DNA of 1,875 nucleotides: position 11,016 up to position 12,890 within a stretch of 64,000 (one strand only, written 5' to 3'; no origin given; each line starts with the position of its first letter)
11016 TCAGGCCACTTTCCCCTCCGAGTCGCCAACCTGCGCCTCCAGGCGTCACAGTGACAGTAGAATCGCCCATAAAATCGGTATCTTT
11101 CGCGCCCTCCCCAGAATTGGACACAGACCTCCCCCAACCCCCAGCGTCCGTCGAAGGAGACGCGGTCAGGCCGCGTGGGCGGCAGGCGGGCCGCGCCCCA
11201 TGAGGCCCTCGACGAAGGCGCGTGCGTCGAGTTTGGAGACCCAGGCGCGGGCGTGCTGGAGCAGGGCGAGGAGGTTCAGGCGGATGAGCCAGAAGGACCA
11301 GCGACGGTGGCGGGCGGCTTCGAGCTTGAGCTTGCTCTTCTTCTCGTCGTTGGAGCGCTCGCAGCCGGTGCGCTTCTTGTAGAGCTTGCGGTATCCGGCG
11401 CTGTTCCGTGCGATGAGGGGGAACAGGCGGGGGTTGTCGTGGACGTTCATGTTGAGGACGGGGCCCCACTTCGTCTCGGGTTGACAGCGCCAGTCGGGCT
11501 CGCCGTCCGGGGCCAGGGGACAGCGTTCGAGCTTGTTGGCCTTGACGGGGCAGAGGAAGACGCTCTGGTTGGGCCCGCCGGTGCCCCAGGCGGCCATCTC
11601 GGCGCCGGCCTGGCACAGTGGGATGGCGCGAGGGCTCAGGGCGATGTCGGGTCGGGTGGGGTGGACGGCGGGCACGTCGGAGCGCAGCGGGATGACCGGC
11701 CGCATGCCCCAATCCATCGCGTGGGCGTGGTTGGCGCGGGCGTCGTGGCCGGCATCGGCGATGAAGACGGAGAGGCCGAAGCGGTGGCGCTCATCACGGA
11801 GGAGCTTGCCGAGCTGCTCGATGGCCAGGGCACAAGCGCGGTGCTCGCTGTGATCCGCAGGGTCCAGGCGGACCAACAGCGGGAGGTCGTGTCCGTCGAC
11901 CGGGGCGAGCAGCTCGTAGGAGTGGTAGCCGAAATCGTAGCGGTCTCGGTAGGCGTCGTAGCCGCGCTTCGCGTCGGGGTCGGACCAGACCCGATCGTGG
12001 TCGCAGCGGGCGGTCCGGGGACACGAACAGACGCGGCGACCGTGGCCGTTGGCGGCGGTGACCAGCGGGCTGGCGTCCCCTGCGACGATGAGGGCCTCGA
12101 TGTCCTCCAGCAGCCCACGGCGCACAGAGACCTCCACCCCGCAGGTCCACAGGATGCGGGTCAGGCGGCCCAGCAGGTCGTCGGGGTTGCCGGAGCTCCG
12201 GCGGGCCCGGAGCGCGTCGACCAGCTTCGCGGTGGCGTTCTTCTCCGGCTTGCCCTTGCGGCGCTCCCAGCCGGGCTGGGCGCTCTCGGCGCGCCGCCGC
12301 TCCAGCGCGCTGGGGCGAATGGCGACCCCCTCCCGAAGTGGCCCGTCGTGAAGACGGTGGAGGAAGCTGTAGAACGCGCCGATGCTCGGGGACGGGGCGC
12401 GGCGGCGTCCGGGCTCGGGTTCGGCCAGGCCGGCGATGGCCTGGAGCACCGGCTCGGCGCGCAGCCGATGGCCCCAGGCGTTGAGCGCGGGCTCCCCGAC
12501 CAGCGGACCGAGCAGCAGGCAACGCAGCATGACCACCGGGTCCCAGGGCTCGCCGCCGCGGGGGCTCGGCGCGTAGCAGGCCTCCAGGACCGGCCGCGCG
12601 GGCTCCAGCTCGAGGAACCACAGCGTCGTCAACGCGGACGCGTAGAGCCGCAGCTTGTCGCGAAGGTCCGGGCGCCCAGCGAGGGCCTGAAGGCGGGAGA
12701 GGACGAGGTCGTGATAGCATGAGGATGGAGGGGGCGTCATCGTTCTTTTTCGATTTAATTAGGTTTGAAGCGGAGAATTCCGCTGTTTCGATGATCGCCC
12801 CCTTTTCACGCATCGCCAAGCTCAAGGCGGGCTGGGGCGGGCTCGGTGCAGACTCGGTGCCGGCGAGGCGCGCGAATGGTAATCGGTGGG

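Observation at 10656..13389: Cas-less CRISPR locus split in two by an IS4/IS5-type insertion, with a relic repeat marking the breakpoint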

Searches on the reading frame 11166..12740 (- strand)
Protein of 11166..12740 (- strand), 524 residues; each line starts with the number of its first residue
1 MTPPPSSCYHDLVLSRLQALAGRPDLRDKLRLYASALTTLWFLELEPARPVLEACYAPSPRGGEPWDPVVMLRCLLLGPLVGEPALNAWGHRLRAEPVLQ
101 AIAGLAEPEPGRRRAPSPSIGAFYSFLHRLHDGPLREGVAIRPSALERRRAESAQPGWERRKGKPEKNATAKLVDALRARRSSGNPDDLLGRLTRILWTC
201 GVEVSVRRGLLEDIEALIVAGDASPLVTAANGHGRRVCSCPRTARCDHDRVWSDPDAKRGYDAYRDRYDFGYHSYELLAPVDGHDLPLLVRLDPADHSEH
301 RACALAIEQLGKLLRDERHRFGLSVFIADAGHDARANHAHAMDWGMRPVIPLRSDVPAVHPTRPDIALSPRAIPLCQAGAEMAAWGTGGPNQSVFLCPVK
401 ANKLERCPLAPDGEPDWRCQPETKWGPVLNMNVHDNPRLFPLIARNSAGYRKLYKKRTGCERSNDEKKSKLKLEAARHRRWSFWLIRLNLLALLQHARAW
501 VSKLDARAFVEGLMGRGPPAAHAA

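Call 4: search_protein_families(library=pfam, proteins=[window:11166-12740:-], max_evalue=0.01)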
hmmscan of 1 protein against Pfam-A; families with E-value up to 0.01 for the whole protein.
window:11166-12740:- (524 aa): 1 family
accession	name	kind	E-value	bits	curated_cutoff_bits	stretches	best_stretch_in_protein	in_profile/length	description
PF01609.27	DDE_Tnp_1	-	1.7e-06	28.4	23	1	249-355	20-109/200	Transposase DDE domain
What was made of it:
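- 11166..12740 (-): Transposase gene, 524 aa, DDE type, intact. Pfam DDE_Tnp_1, E = 1.7e-6 (call 4).
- On Insertion sequence of the IS4/IS5 (DDE_Tnp_1) superfamily: PF01609 scores 28.4 bits against a cut-off of 23 (call 4).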

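Call 5: search_protein_families(library=ncbifam, proteins=[window:11166-12740:-], max_evalue=0.01)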
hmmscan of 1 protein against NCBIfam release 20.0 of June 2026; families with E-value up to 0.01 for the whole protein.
window:11166-12740:- (524 aa): 3 families
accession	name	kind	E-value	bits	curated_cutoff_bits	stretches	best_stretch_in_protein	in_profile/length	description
NF033551.1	transpos_IS1182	equivalog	3.3e-05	23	270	1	195-482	243-467/488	IS1182 family transposase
NF033580.1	transpos_IS5_3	equivalog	0.00022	20.9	110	1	275-355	128-204/258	IS5 family transposase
NF033579.1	transpos_IS5_2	equivalog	0.0072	15.8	140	0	309-356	168-215/289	IS5 family transposase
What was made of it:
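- On Named IS family (IS1182, IS5, IS4, IS1634, IS701, ISH3): The best hit is IS1182 at 23 bits against 270, then IS5 at 20.9 against 110 (call 5).
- Closest known: IS1182 and IS5 families. Different: NCBIfam scores are far below the family cut-offs: IS1182 at 23 against 270 bits, IS5 at 21 against 110 (call 5).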

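Call 9: find_encoding_contigs(protein=window:11166-12740:-, flank=3000, max_places=10)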
Protein window:11166-12740:- (524 aa): no gene with exactly this product is on record in the collection.

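Call 17: search_protein_families(library=padloc, alignment_id=A1, max_evalue=0.001)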
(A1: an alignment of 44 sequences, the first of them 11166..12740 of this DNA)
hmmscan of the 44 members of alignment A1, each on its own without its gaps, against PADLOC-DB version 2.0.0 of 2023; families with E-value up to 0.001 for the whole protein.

A. member 1, window:11166-12740:- (524 aa): 0 families

B. families by the number of members that match (of 44 scanned): 36 families (the first 25 are shown)
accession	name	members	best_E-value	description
PDLC04055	PD-T4-6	2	2.4e-22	-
PDLC04042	PD-T4-6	1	3.4e-60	-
PDLC04053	PD-T4-6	1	7.4e-56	-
PDLC04039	PD-T4-6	1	1e-55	-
PDLC04061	PD-T4-6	1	3.8e-55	-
PDLC04138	mad6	1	9.6e-51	mads_6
PDLC04043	PD-T4-6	1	3.1e-49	-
PDLC04047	PD-T4-6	1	3.5e-47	-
PDLC04054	PD-T4-6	1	4.9e-46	-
PDLC04060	PD-T4-6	1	3e-43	-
PDLC04041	PD-T4-6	1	4.4e-43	-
PDLC04052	PD-T4-6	1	2.7e-42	-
PDLC04064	PD-T4-6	1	2.4e-38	-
PDLC04048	PD-T4-6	1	6.7e-37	-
PDLC04057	PD-T4-6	1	2.7e-36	-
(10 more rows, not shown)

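Call 18: search_protein_families(library=ncbifam, alignment_id=A1, max_evalue=0.000001)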
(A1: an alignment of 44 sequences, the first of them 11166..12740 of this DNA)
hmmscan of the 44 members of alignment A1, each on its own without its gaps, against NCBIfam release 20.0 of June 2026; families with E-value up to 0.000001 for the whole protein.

A. member 1, window:11166-12740:- (524 aa): 0 families

B. families by the number of members that match (of 44 scanned): 209 families (the first 25 are shown)
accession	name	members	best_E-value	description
NF033542.1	transpos_IS110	3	6.2e-56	IS110 family RNA-guided transposase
NF001413.0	PRK00290.1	2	1.3e-274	molecular chaperone DnaK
TIGR02350.1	prok_dnaK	2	3.6e-260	molecular chaperone DnaK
NF009947.0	PRK13411.1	2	9.9e-234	molecular chaperone DnaK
NF009946.0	PRK13410.1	2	1.6e-227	molecular chaperone DnaK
NF003520.0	PRK05183.1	2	5.2e-179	Fe-S protein assembly chaperone HscA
TIGR01991.1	HscA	2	1.3e-177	Fe-S protein assembly chaperone HscA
NF002399.0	PRK01433.1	2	1.6e-116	Fe-S protein assembly chaperone HscA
NF008673.0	PRK11678.1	2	3e-22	molecular chaperone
TIGR02529.1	EutJ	2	8.9e-13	ethanolamine utilization protein EutJ family protein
TIGR00904.1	mreB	2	1.7e-12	MreB/Mrl family cell shape determining protein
NF010539.0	PRK13927.1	2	2e-12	rod shape-determining protein MreB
NF011660.0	PRK15080.1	2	9.4e-12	ethanolamine utilization protein EutJ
NF010540.1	PRK13929.1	2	9.7e-11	rod-share determining protein MreBH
NF041097.1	keto_inos_dh_IolM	1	1.6e-139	scyllo-inosose 3-dehydrogenase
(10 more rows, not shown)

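Call 21: find_homologous_proteins(query=window:11166-12740:-, max_evalue=0.00001)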
Query window:11166-12740:- (524 aa): 116 proteins with E <= 0.00001 among 8000 candidates.
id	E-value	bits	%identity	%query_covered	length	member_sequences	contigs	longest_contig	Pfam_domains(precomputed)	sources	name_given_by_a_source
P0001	0.0e+0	1136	100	93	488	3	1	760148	PF01609.28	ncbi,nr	ncbi:MAG: hypothetical protein H6739_20890 [Alphaproteobacteria bacterium]|nr:hypothetical protein [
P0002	1.4e-167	577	52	98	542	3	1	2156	PF01609.28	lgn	-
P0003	6.2e-166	571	52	98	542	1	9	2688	PF01609.28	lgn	-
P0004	9.3e-166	571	51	98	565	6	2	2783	PF01609.28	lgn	-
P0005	8.4e-164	564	50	100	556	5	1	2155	PF01609.28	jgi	jgi:hypothetical protein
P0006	2.2e-161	556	48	98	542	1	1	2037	-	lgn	-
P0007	2.0e-160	553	48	98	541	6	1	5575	PF01609.28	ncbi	-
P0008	1.9e-159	550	46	98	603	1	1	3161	PF01609.28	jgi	jgi:hypothetical protein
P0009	9.4e-158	544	48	100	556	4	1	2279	PF01609.28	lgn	-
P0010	2.3e-157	543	49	100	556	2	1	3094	PF01609.28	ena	-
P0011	5.7e-157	542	50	98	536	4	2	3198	PF01609.28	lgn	-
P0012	1.6e-154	534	51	100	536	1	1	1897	PF01609.28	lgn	-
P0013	4.8e-154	532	50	99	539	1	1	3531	PF01609.28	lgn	-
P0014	6.7e-153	528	50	98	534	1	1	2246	PF01609.28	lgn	-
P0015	1.4e-152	527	49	95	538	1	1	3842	PF01609.28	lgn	-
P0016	2.7e-152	526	49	99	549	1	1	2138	PF01609.28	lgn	-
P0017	4.8e-152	526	49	99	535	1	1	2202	PF01609.28,PF05598.17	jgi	jgi:hypothetical protein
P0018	5.7e-152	525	49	100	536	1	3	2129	PF01609.28,PF05598.17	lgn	-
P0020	1.1e-151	524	49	99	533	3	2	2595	PF01609.28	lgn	-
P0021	1.2e-151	524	45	98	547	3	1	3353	PF01609.28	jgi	-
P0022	3.6e-151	523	49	100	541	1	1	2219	PF01609.28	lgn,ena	-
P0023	1.5e-150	521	48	100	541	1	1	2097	PF01609.28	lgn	-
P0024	1.8e-150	520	47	97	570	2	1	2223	PF01609.28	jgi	-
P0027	1.6e-149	517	50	94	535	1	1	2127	PF01609.28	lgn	-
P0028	2.6e-149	517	47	98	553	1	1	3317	PF01609.28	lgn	-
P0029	3.3e-149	516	48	98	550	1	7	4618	PF01609.28,PF05598.17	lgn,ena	-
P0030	7.9e-149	515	50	98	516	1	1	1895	PF01609.28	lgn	-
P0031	1.5e-148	514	47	99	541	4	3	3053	PF01609.28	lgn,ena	-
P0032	2.3e-148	513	49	93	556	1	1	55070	PF01609.28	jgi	-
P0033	3.2e-148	513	49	95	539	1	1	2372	PF01609.28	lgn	-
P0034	4.2e-148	513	47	100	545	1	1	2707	PF01609.28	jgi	jgi:hypothetical protein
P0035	5.5e-148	512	48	98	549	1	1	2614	PF01609.28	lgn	-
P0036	1.2e-147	511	48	99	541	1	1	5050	PF01609.28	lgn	-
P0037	1.3e-147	511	47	99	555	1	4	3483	PF01609.28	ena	-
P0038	2.2e-147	510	48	96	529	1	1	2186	PF01609.28,PF05598.17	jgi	jgi:hypothetical protein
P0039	2.8e-147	510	49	99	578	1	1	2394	PF01609.28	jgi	jgi:hypothetical protein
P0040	4.8e-147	509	46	98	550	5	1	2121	PF01609.28,PF05598.17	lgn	-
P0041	8.0e-147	508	40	98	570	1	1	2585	PF01609.28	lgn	-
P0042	4.0e-146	506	47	97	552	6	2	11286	PF01609.28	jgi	jgi:hypothetical protein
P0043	4.1e-146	506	46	100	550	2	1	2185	PF01609.28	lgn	-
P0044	1.2e-145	504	46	99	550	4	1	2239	PF01609.28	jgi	jgi:hypothetical protein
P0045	1.6e-145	504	48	96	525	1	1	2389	PF01609.28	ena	-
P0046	1.6e-145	504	47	98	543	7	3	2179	PF01609.28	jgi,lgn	-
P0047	3.0e-145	503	48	99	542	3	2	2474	PF01609.28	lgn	-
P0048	6.4e-145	502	49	94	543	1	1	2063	PF01609.28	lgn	-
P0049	1.4e-144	501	47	97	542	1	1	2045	PF01609.28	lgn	-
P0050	1.4e-144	501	47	97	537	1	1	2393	PF01609.28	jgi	jgi:hypothetical protein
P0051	2.4e-144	500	52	84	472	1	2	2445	PF01609.28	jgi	jgi:hypothetical protein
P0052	2.6e-144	500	45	98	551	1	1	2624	PF01609.28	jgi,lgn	-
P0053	5.9e-144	499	49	96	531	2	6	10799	-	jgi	jgi:hypothetical protein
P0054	3.1e-143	497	45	100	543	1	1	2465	PF01609.28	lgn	-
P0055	4.8e-143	496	46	98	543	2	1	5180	PF01609.28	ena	-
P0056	5.0e-143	496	47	94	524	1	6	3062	PF01609.28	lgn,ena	-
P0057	2.4e-142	494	47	97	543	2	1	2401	PF01609.28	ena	-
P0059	7.0e-142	492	45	100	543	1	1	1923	PF01609.28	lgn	-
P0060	7.8e-142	492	45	98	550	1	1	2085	PF01609.28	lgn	-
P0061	8.9e-142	492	46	99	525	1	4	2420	PF01609.28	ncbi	-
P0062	1.3e-141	491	46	98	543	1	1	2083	PF01609.28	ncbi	-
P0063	1.4e-141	491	47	100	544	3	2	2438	PF01609.28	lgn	-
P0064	2.9e-141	490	46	98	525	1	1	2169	PF01609.28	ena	-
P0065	2.3e-139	484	46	98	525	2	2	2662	PF01609.28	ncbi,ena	-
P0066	3.7e-139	483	45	99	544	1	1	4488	PF01609.28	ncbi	-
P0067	4.4e-139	483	47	93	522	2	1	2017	PF01609.28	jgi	-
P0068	4.4e-139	483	48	93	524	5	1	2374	PF01609.28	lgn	-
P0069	8.9e-138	479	44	97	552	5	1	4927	PF01609.28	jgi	jgi:hypothetical protein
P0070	2.4e-137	477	48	98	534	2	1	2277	PF01609.28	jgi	jgi:hypothetical protein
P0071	7.8e-137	475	45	97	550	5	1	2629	PF01609.28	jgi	-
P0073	2.0e-136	474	46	94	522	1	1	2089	PF01609.28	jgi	jgi:hypothetical protein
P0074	5.4e-136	473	45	98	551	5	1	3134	PF01609.28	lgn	-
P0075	5.6e-136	473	47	97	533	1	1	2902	PF01609.28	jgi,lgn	jgi:hypothetical protein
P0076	7.5e-136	472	45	97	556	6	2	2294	PF01609.28,PF05598.17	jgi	jgi:hypothetical protein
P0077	1.4e-135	471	44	97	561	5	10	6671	PF01609.28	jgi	-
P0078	1.5e-135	471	45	98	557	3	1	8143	PF01609.28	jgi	-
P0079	1.5e-135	471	45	98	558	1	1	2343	PF01609.28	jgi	jgi:hypothetical protein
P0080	1.3e-132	461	46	96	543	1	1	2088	PF01609.28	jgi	jgi:hypothetical protein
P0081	2.7e-132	460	43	100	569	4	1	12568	PF01609.28,PF05598.17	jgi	jgi:hypothetical protein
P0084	4.1e-131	457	46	93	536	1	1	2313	PF01609.28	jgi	jgi:hypothetical protein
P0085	6.8e-131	456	47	89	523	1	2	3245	PF01609.28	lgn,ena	-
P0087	1.2e-129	452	43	97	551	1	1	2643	PF01609.28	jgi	jgi:Transposase DDE domain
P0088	1.6e-129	451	46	95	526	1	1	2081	PF01609.28,PF05598.17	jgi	jgi:hypothetical protein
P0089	1.7e-129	451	45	99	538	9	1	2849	PF01609.28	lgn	-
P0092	8.1e-129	449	46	91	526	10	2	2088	PF01609.28,PF05598.17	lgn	-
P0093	1.3e-128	448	46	95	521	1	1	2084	PF01609.28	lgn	-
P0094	1.0e-127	445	46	90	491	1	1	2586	PF01609.28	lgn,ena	-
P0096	4.1e-126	440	47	83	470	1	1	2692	PF01609.28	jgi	jgi:hypothetical protein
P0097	3.0e-125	437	45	94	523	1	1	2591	PF01609.28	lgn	-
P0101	6.9e-124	433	43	98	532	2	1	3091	PF01609.28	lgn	-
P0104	1.2e-118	415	54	67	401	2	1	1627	PF01609.28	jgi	-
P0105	2.7e-117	411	43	93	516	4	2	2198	PF01609.28,PF05598.17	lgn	-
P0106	2.0e-113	398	52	66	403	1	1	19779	PF01609.28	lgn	-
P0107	9.5e-113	396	40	98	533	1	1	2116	PF01609.28,PF05598.17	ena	-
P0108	1.6e-108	382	47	80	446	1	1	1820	PF01609.28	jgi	jgi:hypothetical protein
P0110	1.1e-99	353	49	73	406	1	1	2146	PF01609.28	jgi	jgi:hypothetical protein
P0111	3.3e-93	331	46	70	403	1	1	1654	PF01609.28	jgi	jgi:hypothetical protein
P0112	1.7e-80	289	35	94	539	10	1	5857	PF01609.28,PF05598.17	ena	-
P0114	4.5e-54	202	32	91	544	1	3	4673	PF01609.28,PF05598.17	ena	-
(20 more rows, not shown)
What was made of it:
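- The sequence is a metagenome-assembled genome (call 21).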

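Call 22: find_encoding_contigs(protein=P0001, flank=10000, max_places=6)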
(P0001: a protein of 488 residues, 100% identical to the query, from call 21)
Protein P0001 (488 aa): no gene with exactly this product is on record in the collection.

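Call 23: list_cluster_members(proteins=[P0001])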
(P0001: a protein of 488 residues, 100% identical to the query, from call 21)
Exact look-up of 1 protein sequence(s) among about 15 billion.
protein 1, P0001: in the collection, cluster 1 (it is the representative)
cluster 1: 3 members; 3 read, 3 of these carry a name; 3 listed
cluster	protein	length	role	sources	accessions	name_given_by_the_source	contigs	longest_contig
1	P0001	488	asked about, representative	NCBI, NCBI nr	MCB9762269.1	MAG: hypothetical protein H6739_20890 [Alphaproteobacteria bacterium] | hypothetical protein [Alphaproteobacteria bacterium]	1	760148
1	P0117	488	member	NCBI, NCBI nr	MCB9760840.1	MAG: hypothetical protein H6739_13465 [Alphaproteobacteria bacterium] | hypothetical protein [Alphaproteobacteria bacterium]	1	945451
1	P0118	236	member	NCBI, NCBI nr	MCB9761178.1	MAG: hypothetical protein H6739_15160 [Alphaproteobacteria bacterium] | hypothetical protein [Alphaproteobacteria bacterium]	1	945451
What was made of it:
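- The IS is multi-copy in this MAG (call 23).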

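Call 24: find_encoding_contigs(protein=P0117, flank=5000, max_places=6)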
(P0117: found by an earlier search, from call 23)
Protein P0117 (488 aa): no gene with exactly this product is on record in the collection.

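Call 26: find_encoding_contigs(protein=P0053, flank=1500, max_places=8)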
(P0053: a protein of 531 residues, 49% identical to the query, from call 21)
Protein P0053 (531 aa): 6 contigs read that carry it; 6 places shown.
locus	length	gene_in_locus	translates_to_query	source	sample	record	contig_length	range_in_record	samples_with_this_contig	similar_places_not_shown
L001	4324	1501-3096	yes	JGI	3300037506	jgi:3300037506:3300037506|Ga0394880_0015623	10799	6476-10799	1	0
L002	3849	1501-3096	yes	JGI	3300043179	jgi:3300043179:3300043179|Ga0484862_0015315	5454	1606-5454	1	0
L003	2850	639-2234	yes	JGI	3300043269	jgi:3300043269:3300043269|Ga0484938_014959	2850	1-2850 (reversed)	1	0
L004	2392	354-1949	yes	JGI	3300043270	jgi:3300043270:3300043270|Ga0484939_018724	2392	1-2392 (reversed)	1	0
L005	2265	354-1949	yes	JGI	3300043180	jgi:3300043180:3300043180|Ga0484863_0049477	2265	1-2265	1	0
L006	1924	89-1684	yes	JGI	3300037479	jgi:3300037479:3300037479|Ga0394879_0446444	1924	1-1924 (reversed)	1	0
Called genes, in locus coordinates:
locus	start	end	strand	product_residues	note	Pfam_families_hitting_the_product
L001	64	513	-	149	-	-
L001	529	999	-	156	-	-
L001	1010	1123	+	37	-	-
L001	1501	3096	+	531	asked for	-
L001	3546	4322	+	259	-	?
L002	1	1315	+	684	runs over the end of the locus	PF12704:MacB_PCD, PF02687:FtsX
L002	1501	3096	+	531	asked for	-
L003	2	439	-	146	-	?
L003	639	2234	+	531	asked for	-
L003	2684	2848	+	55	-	?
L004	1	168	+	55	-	PF01695:IstB_IS21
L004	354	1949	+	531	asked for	-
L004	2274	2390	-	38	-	?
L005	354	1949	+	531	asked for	-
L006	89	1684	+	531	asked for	-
